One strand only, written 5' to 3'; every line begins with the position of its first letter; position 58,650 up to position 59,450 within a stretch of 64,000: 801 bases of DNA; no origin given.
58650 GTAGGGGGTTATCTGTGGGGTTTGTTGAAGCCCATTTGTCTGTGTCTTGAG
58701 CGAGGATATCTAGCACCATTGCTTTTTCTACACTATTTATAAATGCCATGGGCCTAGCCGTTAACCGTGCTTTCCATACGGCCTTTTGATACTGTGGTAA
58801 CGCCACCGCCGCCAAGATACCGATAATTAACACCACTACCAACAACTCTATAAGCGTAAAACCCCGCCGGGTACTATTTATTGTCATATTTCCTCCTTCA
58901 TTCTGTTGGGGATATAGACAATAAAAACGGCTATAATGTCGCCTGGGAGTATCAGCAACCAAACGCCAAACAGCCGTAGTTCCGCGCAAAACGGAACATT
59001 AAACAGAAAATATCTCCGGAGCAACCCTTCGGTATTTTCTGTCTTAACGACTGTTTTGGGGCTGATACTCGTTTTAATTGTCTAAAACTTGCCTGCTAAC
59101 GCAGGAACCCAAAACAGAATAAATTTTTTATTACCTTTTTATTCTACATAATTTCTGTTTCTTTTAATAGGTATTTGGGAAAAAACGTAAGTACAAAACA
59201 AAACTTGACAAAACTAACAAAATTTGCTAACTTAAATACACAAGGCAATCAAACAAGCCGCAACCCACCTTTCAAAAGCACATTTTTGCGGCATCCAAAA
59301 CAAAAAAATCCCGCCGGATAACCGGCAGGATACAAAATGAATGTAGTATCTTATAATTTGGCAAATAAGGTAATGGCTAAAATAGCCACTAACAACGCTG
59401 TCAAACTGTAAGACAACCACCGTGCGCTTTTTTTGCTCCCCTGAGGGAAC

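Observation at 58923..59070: Pilin leader RNA copy C (minus strand)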

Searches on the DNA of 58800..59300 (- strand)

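Call 12: search_rna_families(source=window, start=58800, end=59300, threshold=evalue, max_evalue=10, show_alignments=3)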
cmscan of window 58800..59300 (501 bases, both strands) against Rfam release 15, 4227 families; matches with E-value up to 10: 4.
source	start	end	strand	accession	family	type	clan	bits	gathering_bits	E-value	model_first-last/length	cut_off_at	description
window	59078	59190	-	RF00586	SNORA12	Gene; snRNA; snoRNA; HACA-box;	-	12.5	45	6.4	1-148/148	no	Small nucleolar RNA SNORA12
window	58885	58939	-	RF03036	osmY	Gene; sRNA;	-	11.7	46.9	6.6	1-72/72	no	osmY RNA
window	59051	59140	-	RF04207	MIR5048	Gene; miRNA;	-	11.3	160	2.5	142-232/356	no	MIR5048 microRNA precursor family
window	58917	59038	+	RF04178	BTnc005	Gene; sRNA;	-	10.7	174.8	7.8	1-205/205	no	Bacteroides sRNA BTnc005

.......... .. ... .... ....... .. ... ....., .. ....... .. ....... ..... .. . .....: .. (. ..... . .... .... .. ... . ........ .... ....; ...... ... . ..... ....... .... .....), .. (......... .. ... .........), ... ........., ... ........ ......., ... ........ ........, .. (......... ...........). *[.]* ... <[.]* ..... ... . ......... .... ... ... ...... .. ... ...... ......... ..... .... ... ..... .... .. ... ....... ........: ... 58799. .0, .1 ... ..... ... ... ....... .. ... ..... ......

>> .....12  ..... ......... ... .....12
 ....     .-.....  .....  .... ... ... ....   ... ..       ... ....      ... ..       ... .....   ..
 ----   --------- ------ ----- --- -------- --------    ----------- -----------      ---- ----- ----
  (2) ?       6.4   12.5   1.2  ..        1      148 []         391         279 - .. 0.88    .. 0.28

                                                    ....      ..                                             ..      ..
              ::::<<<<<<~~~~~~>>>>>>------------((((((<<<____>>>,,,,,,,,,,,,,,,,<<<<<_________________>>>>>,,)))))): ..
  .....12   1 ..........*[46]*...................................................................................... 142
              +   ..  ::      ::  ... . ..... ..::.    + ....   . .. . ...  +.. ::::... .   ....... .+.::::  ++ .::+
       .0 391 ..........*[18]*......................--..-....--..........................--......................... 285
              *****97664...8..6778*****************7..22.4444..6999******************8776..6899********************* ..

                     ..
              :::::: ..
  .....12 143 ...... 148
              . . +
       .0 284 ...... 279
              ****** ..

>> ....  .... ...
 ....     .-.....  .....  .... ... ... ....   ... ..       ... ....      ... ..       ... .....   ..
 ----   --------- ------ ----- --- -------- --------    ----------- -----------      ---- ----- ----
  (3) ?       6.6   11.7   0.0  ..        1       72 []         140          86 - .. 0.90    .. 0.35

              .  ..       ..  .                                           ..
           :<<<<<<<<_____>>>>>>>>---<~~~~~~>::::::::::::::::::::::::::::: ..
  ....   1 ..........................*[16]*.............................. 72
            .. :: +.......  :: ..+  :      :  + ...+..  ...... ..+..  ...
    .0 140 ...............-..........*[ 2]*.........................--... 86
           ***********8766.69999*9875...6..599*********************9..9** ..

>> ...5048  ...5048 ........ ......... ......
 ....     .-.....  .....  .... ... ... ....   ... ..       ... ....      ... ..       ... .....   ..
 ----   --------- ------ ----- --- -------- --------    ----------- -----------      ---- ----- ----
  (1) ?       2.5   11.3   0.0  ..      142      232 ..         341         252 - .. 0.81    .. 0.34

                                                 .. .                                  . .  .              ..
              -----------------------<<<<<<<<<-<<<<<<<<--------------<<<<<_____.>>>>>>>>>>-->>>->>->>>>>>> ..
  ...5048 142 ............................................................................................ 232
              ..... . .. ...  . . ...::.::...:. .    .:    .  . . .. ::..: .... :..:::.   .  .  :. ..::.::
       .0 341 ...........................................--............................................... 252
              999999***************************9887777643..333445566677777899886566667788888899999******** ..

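Call 35: build_rna_model(alignment_id=A1, structure=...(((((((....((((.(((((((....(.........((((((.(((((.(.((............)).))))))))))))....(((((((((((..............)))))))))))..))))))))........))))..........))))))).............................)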
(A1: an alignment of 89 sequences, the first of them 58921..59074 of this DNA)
Model R1 built from alignment A1 (89 sequences, 192 columns); structure: as given.
model positions 157; base pairs 44; branch points 1; effective number of sequences 5.76; information 0.59 bits per position. Calibrated on 0.2 Mb of random sequence (short: E-values are rough).
structure used (alignment columns):
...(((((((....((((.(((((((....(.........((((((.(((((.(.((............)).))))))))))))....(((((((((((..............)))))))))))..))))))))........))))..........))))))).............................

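Call 36: search_with_rna_model(model_id=R1, source=window, max_evalue=1, show_alignments=4)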
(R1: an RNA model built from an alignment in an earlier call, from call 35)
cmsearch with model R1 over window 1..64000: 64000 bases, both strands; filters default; matches with E-value up to 1: 8.
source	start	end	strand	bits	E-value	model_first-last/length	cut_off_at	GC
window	3839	4006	+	108.7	2.9e-20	1-157/157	no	0.42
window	20408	20566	+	107.8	4.3e-20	1-157/157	no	0.45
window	34765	34916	+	100.8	1.1e-18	1-157/157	no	0.47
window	58921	59073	-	84.7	2e-15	1-157/157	no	0.45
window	46667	46742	-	17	0.1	1-157/157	no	0.22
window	3871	3911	-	16.6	0.12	33-73/157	no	0.46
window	18847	18962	-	13.8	0.47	1-157/157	no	0.45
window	58029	58097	-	12.5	0.83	1-157/157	no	0.36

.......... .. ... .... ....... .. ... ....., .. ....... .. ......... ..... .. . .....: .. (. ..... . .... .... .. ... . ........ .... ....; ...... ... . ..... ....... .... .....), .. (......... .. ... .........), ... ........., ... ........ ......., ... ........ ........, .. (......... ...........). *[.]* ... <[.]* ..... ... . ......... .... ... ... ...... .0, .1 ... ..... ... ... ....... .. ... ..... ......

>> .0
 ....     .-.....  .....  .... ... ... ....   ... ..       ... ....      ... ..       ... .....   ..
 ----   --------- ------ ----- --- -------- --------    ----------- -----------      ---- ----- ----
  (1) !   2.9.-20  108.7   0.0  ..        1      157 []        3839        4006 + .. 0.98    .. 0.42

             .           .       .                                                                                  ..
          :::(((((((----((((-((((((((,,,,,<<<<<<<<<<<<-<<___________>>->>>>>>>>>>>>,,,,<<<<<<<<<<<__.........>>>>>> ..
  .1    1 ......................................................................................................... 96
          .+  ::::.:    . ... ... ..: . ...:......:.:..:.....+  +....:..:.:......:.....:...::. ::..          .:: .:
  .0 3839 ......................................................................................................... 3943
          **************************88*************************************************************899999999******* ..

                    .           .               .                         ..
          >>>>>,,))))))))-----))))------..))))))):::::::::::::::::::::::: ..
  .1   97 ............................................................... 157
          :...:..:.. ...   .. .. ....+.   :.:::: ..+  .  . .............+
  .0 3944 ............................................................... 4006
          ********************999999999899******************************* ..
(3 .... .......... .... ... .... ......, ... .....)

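Call 37: search_with_rna_model(model_id=R1, sources=[L001, L002, L003, L004, L005, L006, L007, L008, L009, L010, L011, L012, L013, L014, L015, L016, L017, L018, L019, L020, L021, L022, L023, L024, L025, L026, L027, L028, L029, L030, L031, L032, L033, L034, L035, L036, L037, L038, L039, L040, L041, L042, L043, L044, L045, L046, L047, L048, L049, L050, L051, L052, L053, L054, L055, L056, L057, L058, L059, L060, L061, L062, L063, L064, L065, L066, L067, L068, L069, L070, L071, L072, L073, L074, L075, L076, L077, L078, L079, L080, L081, L082, L083, L084, L085, L086, L087, L088, L089, L090, L091, L092, L093, L094, L095, L096, L097, L098, L099, L100], max_evalue=0.00001, make_alignment=true)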
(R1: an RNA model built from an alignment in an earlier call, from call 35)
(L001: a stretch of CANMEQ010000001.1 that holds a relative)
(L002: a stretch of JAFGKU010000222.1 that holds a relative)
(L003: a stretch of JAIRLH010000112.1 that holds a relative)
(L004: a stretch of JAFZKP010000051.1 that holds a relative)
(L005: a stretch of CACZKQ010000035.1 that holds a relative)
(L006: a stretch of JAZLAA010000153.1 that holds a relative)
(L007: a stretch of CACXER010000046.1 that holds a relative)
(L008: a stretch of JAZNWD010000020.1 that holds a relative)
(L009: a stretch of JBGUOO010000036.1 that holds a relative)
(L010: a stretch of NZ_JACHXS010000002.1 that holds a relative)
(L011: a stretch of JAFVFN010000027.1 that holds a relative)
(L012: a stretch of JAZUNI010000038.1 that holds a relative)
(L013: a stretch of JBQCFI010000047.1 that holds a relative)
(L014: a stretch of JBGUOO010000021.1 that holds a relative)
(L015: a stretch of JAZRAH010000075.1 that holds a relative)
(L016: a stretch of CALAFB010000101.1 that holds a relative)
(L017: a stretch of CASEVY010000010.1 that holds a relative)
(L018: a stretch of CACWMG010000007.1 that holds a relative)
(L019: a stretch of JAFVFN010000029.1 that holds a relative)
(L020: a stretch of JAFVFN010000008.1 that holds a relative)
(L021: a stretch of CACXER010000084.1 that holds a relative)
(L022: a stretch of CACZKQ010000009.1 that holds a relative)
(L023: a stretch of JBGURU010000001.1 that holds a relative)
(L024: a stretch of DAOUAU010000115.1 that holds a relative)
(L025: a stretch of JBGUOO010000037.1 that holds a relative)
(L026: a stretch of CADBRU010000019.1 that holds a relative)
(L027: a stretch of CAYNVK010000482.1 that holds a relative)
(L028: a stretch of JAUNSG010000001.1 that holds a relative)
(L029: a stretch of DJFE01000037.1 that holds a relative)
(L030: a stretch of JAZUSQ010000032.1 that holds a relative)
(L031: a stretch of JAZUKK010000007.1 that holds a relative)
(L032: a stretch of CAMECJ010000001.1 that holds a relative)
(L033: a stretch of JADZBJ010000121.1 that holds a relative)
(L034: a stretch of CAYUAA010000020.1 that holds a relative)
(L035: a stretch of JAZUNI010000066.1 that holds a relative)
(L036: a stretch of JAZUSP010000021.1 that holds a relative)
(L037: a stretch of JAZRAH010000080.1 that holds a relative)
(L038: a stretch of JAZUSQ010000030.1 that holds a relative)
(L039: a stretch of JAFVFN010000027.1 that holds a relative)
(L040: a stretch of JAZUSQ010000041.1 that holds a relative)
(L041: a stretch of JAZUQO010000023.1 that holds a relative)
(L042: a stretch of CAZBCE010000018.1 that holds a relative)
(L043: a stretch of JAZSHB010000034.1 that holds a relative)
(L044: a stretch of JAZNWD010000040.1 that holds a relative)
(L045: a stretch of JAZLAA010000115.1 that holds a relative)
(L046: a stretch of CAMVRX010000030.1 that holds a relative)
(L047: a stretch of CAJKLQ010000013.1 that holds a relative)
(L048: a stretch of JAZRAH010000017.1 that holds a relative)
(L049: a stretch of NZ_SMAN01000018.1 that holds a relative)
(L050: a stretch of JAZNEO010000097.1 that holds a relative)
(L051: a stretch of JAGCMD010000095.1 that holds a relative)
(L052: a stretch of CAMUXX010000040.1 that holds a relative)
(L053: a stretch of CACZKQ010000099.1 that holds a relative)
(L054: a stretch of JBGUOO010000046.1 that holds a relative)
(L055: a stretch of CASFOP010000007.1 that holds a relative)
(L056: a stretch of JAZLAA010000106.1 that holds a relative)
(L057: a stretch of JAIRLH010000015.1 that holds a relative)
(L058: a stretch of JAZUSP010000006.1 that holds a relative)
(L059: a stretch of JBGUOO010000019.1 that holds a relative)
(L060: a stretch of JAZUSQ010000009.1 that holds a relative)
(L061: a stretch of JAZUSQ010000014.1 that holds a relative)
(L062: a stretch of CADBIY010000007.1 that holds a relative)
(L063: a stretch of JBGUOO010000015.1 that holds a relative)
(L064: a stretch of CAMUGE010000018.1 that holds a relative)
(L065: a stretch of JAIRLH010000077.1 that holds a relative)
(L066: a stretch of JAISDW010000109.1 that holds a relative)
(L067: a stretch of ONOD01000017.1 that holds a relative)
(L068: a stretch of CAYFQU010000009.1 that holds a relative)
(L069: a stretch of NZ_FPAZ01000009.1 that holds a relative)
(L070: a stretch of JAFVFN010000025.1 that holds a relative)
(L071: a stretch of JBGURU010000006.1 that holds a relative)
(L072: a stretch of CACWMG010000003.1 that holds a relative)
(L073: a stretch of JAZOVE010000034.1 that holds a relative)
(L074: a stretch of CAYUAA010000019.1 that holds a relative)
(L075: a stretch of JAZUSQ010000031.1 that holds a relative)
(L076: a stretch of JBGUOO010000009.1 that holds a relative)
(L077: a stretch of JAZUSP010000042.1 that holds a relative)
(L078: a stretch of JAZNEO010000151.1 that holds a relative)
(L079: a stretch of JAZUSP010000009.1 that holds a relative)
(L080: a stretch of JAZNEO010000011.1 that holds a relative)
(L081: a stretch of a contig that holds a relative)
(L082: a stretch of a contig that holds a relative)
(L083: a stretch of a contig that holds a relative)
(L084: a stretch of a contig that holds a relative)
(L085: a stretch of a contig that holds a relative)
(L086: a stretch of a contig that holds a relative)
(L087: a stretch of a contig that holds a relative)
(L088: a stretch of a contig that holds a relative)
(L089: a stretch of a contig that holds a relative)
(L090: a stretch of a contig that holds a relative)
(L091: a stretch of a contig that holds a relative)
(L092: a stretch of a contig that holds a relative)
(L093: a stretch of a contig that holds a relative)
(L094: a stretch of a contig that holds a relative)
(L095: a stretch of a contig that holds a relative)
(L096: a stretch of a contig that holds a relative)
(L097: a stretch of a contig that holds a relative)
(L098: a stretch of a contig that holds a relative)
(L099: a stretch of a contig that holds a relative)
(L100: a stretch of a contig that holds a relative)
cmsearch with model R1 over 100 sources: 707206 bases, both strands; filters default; matches with E-value up to 0.00001: 104.
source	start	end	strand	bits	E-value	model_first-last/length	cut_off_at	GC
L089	96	253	-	148.4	2.9e-27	1-157/157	no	0.51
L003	1204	1364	-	145.9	9e-27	1-157/157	no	0.43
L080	1642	1804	-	145.3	1.2e-26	1-157/157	no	0.45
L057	3401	3561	+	145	1.4e-26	1-157/157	no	0.4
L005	148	304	+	144.6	1.7e-26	1-157/157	no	0.45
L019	7089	7243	-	141.2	8e-26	1-157/157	no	0.41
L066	2123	2284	-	138.2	3.3e-25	1-157/157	no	0.46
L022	7315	7479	+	135.3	1.3e-24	1-157/157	no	0.44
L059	7402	7559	+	135.1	1.4e-24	1-157/157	no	0.41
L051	1527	1683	-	135.1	1.4e-24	1-157/157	no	0.46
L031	2765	2924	-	134.9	1.5e-24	1-157/157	no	0.47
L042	4323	4480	-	132.8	4.1e-24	1-157/157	no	0.39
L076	6721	6879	-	131.6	7.3e-24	1-157/157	no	0.45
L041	7106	7267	+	131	9.5e-24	1-157/157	no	0.43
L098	1362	1523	+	130.9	1e-23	1-157/157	no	0.41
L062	4057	4219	+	130.8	1e-23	1-157/157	no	0.45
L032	7213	7374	-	130.7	1.1e-23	1-157/157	no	0.47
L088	361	523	-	130.5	1.2e-23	1-157/157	no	0.45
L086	6147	6302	+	130.4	1.2e-23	1-157/157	no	0.4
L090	4193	4357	-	129.9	1.6e-23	1-157/157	no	0.43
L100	2980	3135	+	129.8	1.7e-23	1-157/157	no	0.36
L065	182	343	-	128.5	3e-23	1-157/157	no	0.47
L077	1777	1932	+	128.3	3.3e-23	1-157/157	no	0.42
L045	1957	2121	-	128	3.8e-23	1-157/157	no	0.41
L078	96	256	+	127.3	5.3e-23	1-157/157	no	0.4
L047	719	884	+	124.4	2e-22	1-157/157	no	0.46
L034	4697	4853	-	124.3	2.2e-22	1-157/157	no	0.48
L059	3299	3457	+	124.2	2.2e-22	1-157/157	no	0.5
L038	2786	2941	+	124.2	2.3e-22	1-157/157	no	0.44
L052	6973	7126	+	123.9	2.5e-22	1-157/157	no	0.42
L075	6917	7074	+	123.9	2.6e-22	1-157/157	no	0.47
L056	4536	4706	-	123.9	2.6e-22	1-157/157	no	0.49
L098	2604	2763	+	123.7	2.9e-22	1-157/157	no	0.43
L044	4730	4880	-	123.5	3.1e-22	1-157/157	no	0.42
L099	1121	1286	-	123.5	3.1e-22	1-157/157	no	0.42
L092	1561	1718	-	123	4e-22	1-157/157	no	0.47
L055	2242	2408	+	122.3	5.4e-22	1-157/157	no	0.49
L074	4210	4369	+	122.3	5.4e-22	1-157/157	no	0.47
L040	1439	1596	-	122.1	5.9e-22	1-157/157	no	0.48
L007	2408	2566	-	121.3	8.8e-22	1-157/157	no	0.4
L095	1414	1571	+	120.7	1.2e-21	1-157/157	no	0.48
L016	4892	5049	+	119.8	1.8e-21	1-157/157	no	0.36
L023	224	384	+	119.5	2e-21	1-157/157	no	0.3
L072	7414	7571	-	119.5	2e-21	1-157/157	no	0.41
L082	4618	4766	+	119.5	2.1e-21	1-157/157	no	0.31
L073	6461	6615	+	119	2.5e-21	1-157/157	no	0.36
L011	1126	1278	+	118.8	2.8e-21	1-157/157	no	0.4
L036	7626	7780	+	118.4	3.4e-21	1-157/157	no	0.47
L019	2574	2731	-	117.5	5.1e-21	1-157/157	no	0.4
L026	2995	3156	+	117.4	5.5e-21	1-157/157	no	0.43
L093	6445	6607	+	116.7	7.4e-21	1-157/157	no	0.42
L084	1196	1354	-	116.6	7.7e-21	1-157/157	no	0.36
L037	5476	5635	-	116.3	8.8e-21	1-157/157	no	0.41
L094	624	776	+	116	1e-20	1-157/157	no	0.42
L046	2258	2416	+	115.9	1.1e-20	1-157/157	no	0.43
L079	4379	4536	-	115.8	1.1e-20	1-157/157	no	0.46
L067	5531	5690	-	115.5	1.3e-20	1-157/157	no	0.46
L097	3530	3685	-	114.5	2.1e-20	1-157/157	no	0.42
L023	6613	6767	-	114.2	2.4e-20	1-157/157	no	0.35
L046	5902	6053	+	113.4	3.4e-20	1-157/157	no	0.42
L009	4290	4447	+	113.1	4e-20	1-157/157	no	0.45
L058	4103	4258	+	111.8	7.2e-20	1-157/157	no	0.47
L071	6402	6568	+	111.5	8.4e-20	1-157/157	no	0.38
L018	1965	2126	-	111.2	9.9e-20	1-157/157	no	0.44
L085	253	411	+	111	1.1e-19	1-157/157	no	0.44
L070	3646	3801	+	110.7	1.2e-19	1-157/157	no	0.47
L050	2542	2684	-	109.5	2.1e-19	1-157/157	no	0.43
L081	6277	6431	+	109.4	2.3e-19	1-157/157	no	0.38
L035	49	208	-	109.2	2.4e-19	1-157/157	no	0.43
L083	3963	4112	-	109.1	2.6e-19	1-157/157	no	0.32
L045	4995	5153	+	109.1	2.6e-19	1-157/157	no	0.56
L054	3974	4126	+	108.3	3.7e-19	1-157/157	no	0.41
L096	7779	7935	+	106.7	7.9e-19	1-157/157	no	0.42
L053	4244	4396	+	105.5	1.4e-18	1-157/157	no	0.46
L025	4021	4176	+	105.5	1.4e-18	1-157/157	no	0.45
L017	5848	6008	-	105.3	1.5e-18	1-157/157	no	0.41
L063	7264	7408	-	104.6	2.1e-18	1-157/157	no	0.48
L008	1315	1470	-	104.1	2.7e-18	1-157/157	no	0.39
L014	757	917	+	103.9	2.9e-18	1-157/157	no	0.45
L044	7114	7274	-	103.7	3.2e-18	1-157/157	no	0.45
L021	3855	4002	+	103.4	3.7e-18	1-157/157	no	0.45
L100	5374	5528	+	103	4.5e-18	1-157/157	no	0.37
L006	4667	4813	-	101.4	9.2e-18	1-157/157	no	0.48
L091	5439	5593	-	101.1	1.1e-17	1-157/157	no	0.38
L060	134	283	+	100.6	1.3e-17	1-157/157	no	0.46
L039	4380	4546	+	98.5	3.7e-17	1-157/157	no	0.4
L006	95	245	-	96.5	9.2e-17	1-157/157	no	0.5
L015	2387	2533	+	95.4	1.6e-16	1-157/157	no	0.42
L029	6056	6205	-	95.1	1.8e-16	1-157/157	no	0.42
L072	3805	3960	-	91.1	1.1e-15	1-157/157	no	0.49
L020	32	175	+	90.1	1.8e-15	1-157/157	no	0.43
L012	665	815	+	88.7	3.6e-15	1-157/157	no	0.5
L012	6570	6717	-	88.1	4.5e-15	1-157/157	no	0.47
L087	4315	4450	-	87.4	6.5e-15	1-157/157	no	0.45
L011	6858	7023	-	82.2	7.1e-14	1-157/157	no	0.48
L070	6506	6651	+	77.7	6e-13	1-157/157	no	0.45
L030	6971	7121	+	77.4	6.8e-13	1-157/157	no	0.5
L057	6885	7025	-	74.7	2.4e-12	1-157/157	no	0.34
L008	7101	7251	+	74.1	3.2e-12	1-157/157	no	0.49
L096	6344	6496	+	73.2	4.7e-12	1-157/157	no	0.45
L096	154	310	+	70.2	1.9e-11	1-157/157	no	0.45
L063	4596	4741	-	69.8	2.3e-11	1-157/157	no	0.53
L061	2751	2863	-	58.6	4.3e-09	43-157/157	5'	0.4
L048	1525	1694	-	55.2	2.1e-08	1-157/157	no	0.52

Alignment A3: 104 matches aligned to the model, 246 columns, each read 5' to 3' on its own strand. Consensus structure (alignment columns), stored with it:
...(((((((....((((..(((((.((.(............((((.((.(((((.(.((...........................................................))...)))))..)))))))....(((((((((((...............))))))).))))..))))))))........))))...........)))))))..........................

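Call 59: search_rna_families(sources=[L089, L078, L085, L080, L050, L105, L092], threshold=evalue, max_evalue=1)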
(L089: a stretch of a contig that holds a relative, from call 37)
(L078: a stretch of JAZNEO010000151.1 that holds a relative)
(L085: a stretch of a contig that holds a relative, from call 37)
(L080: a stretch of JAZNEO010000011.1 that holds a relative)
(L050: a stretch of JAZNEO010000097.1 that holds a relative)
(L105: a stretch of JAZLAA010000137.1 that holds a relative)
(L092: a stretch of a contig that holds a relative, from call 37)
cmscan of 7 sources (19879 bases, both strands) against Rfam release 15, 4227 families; matches with E-value up to 1: 14.
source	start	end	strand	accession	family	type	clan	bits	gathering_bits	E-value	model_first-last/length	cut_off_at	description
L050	931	1002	-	RF00005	tRNA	Gene; tRNA;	CL00001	75.1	29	3.8e-15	1-71/71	no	tRNA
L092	970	1065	-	RF02846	Ref84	Gene; antisense;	-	34.4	52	0.44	1-87/87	no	Enterococcus sRNA 84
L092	970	1052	-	RF02837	anti-hemB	Gene; sRNA;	-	33.5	49.5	0.00016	1-81/81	no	Burkholderia RNA 7 (anti-hemB)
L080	742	905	+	RF00515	PyrR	Cis-reg;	-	32.2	54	0.47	1-115/115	no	PyrR binding site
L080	3151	3249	-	RF00512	Leu_leader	Cis-reg; leader;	-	29.8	50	0.012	1-148/148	no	Leucine operon leader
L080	805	905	+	RF01771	rnk_leader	Cis-reg; leader;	-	27.2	50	0.61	1-109/109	no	Enterobacteria rnk leader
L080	788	906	+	RF01772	rnk_pseudo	Cis-reg; leader;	-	27.1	55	0.61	1-108/108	no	Pseudomonas rnk leader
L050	679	767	-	RF02621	BSnc120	Gene; sRNA;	-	27.1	114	0.016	1-88/88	no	Brucella sRNA 120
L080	869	928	-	RF00512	Leu_leader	Cis-reg; leader;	-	26.4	50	0.097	1-148/148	no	Leucine operon leader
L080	3148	3269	-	RF00506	Thr_leader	Cis-reg; leader;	-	25.6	55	0.45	1-118/118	no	Threonine operon leader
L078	967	1049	-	RF04120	MIR5998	Gene; miRNA;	-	24.9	180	0.12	1-173/173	no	MIR5998 microRNA precursor family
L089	1855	1921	+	RF02837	anti-hemB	Gene; sRNA;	-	24.3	49.5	0.063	1-81/81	no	Burkholderia RNA 7 (anti-hemB)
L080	693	814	+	RF00558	L20_leader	Cis-reg; leader;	-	24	58.7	0.69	1-127/127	no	Ribosomal protein L20 leader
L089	1837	1928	+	RF00519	suhB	Gene; sRNA;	CL00108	23.2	41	0.57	1-77/77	no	Makes More Granules Regulator RNA (mmgR)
